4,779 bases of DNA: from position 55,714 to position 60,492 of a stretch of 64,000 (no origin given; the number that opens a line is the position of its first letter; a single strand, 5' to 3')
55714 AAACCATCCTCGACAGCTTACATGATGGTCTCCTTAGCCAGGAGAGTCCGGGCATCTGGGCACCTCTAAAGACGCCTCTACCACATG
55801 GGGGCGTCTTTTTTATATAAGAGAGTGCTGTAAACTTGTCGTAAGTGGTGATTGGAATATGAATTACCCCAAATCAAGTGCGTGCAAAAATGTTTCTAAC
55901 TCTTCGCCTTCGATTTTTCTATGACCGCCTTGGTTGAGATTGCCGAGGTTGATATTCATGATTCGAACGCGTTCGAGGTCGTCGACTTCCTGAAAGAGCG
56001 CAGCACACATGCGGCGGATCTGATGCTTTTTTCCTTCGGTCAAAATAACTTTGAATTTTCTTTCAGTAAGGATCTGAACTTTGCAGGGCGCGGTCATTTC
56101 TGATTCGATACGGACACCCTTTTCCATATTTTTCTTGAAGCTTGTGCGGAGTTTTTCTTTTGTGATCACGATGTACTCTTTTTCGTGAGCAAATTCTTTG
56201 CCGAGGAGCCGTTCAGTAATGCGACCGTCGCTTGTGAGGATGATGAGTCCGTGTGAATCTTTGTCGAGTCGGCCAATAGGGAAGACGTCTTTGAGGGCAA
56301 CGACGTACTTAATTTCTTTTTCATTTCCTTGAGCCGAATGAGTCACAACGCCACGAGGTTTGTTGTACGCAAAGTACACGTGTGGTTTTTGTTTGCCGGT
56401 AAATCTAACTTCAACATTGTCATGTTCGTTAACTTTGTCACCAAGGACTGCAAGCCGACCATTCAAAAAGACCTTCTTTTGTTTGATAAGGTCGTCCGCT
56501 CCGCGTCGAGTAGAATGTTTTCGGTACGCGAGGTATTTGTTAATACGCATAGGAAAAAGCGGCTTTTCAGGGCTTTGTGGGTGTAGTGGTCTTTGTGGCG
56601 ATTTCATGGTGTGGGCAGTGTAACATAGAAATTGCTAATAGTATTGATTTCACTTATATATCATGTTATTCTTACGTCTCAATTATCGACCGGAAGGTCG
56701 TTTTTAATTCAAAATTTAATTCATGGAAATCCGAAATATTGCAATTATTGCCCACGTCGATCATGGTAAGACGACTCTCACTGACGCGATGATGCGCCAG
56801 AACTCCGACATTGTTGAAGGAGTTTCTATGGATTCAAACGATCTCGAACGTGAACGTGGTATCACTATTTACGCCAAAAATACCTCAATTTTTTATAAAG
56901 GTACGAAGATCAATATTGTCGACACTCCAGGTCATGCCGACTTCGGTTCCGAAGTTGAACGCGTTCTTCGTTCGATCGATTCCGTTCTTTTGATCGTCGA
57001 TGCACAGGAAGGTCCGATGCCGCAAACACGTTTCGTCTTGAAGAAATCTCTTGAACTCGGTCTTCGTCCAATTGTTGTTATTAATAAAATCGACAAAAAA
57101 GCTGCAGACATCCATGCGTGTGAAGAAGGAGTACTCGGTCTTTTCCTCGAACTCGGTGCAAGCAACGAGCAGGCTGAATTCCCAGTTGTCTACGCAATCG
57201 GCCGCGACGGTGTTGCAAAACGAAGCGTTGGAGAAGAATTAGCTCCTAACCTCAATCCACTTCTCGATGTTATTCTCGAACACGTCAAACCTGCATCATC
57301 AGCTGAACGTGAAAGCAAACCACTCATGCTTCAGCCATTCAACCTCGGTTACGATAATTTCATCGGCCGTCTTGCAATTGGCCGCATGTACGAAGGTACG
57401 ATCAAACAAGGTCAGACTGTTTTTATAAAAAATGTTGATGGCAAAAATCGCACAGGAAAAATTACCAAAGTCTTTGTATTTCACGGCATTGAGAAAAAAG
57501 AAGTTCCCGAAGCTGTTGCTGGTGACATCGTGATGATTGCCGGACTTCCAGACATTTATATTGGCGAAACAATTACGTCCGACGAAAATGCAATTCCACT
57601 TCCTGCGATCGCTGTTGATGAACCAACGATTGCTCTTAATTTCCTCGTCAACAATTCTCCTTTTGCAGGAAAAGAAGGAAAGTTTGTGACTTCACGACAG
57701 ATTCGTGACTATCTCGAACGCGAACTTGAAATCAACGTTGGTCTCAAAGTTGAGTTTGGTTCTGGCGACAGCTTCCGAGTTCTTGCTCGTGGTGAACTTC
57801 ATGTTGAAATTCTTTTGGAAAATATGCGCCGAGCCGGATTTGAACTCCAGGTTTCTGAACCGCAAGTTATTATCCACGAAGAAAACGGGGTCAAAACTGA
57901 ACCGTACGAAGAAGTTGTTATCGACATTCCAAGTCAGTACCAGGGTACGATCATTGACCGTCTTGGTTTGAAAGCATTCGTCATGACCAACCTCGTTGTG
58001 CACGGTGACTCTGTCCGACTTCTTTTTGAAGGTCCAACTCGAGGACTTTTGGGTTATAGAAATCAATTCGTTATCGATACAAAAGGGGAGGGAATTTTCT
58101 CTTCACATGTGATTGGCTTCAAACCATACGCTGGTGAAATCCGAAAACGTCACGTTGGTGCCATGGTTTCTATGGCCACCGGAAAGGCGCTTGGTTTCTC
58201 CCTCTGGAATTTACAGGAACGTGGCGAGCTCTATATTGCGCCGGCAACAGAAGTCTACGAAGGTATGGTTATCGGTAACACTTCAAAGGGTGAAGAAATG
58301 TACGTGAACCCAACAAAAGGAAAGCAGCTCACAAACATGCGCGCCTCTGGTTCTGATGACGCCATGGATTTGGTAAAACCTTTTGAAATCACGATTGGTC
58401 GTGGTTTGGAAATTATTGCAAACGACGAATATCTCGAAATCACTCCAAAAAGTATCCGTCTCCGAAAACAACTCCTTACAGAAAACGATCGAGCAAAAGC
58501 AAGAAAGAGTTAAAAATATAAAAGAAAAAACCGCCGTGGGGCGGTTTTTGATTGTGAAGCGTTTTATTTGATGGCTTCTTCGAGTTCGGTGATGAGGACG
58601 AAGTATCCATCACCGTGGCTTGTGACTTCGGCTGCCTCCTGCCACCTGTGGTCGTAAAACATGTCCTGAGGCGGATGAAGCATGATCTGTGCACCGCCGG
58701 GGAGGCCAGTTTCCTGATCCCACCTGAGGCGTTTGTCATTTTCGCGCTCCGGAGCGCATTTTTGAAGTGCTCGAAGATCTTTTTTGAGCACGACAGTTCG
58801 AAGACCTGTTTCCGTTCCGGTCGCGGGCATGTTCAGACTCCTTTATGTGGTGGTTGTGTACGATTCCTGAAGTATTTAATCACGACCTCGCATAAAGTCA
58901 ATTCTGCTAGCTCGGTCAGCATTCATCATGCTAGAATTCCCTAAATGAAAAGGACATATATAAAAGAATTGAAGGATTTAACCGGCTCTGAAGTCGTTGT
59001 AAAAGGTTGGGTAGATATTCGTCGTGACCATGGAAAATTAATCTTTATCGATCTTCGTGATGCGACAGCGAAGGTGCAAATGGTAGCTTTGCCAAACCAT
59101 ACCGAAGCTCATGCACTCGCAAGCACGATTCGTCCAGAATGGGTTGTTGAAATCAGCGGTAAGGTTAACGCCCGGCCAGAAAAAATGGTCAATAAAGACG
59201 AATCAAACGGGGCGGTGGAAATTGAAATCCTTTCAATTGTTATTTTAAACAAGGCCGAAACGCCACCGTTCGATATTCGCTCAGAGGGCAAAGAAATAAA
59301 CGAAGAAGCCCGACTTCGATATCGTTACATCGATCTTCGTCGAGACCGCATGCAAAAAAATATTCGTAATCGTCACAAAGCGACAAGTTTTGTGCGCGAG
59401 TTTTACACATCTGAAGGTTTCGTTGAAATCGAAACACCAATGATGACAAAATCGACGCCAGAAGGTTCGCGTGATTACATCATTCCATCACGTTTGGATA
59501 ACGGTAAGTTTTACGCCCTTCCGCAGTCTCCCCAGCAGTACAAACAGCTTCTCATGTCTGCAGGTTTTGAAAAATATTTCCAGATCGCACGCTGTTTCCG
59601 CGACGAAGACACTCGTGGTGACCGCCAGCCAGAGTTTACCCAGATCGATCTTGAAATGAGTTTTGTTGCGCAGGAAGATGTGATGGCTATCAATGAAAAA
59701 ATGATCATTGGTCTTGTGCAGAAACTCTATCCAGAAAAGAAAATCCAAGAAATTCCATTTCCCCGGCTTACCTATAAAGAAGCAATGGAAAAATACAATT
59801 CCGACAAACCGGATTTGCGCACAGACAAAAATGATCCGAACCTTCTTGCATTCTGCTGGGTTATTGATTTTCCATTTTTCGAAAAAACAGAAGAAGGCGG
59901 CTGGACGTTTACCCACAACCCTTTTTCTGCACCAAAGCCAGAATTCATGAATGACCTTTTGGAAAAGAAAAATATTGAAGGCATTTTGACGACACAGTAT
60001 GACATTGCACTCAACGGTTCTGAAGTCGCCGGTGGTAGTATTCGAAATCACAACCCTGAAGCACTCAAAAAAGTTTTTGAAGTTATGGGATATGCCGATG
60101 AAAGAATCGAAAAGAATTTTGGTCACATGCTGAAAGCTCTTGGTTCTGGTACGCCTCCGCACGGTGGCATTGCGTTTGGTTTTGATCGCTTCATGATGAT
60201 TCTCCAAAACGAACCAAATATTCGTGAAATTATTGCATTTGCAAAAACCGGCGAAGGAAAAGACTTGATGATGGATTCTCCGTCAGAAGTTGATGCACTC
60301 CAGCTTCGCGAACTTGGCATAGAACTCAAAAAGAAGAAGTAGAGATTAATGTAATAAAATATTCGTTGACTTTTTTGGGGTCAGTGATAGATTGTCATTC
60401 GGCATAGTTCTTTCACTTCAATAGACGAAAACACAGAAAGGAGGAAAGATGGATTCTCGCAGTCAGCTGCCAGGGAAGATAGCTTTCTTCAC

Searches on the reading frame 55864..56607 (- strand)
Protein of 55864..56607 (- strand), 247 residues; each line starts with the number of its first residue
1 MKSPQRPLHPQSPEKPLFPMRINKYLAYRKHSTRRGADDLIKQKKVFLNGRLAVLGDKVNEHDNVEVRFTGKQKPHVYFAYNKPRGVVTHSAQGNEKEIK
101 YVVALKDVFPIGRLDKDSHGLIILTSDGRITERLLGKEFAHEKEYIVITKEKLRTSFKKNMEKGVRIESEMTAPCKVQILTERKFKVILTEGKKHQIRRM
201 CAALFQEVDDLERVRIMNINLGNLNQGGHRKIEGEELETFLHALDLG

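Call 36: search_protein_families(library=pfam, max_evalue=0.001, proteins=[window:55864-56607:-])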
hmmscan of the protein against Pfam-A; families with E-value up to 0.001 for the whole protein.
window:55864-56607:- (247 aa): 2 families
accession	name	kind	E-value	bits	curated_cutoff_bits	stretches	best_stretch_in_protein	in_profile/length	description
PF00849.27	PseudoU_synth_2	-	7e-19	69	26.8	1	78-203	2-152/152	RNA pseudouridylate synthase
PF01479.30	S4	-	6e-07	29.5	22.8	1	20-65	1-48/48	S4 domain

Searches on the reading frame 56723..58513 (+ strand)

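Call 7: search_protein_families(library=pfam, max_evalue=0.001, proteins=[window:56723-58513:+])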
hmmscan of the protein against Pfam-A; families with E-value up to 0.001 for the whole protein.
window:56723-58513:+ (596 aa): 7 families
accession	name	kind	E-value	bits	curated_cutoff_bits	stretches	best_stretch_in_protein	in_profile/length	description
PF00009.33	GTP_EFTU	-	2.1e-50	171.4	26.5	1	2-189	2-187/188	Elongation factor Tu GTP binding domain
PF21018.2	BipA_C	-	1.8e-39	134.3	23.8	1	479-586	2-109/110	TypA/BipA C-terminal domain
PF03144.31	GTP_EFTU_D2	-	7.3e-16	58.8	30.3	1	215-285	1-73/73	Elongation factor Tu domain 2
PF00679.30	EFG_C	-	1.6e-13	50.9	27.9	1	392-475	3-87/89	Elongation factor G C-terminus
PF22042.2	EF-G_D2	-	2.1e-10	41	27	1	208-286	9-83/84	Elongation factor G domain 2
PF01926.29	MMR_HSR1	-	9.5e-07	29.4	21.9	1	6-122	2-113/113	50S ribosome-binding GTPase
PF02421.24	FeoB_N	-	5.5e-05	23.2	27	0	45-129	31-121/156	Ferrous iron transport protein B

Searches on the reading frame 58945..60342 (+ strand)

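Call 7: search_protein_families(library=pfam, max_evalue=0.001, proteins=[window:58945-60342:+])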
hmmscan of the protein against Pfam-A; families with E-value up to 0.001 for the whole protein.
window:58945-60342:+ (465 aa): 3 families
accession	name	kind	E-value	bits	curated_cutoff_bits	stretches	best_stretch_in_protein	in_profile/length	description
PF00152.25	tRNA-synt_2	-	1.7e-112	375.9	25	1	119-435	1-307/308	tRNA synthetases class II (D, K and N)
PF01336.31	tRNA_anti-codon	-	6.8e-15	55.2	27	1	17-100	1-74/75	OB-fold nucleic acid binding domain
PF01409.25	tRNA-synt_2d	-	0.00024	21.1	19.8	0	196-265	89-157/246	tRNA synthetases class II core domain (F)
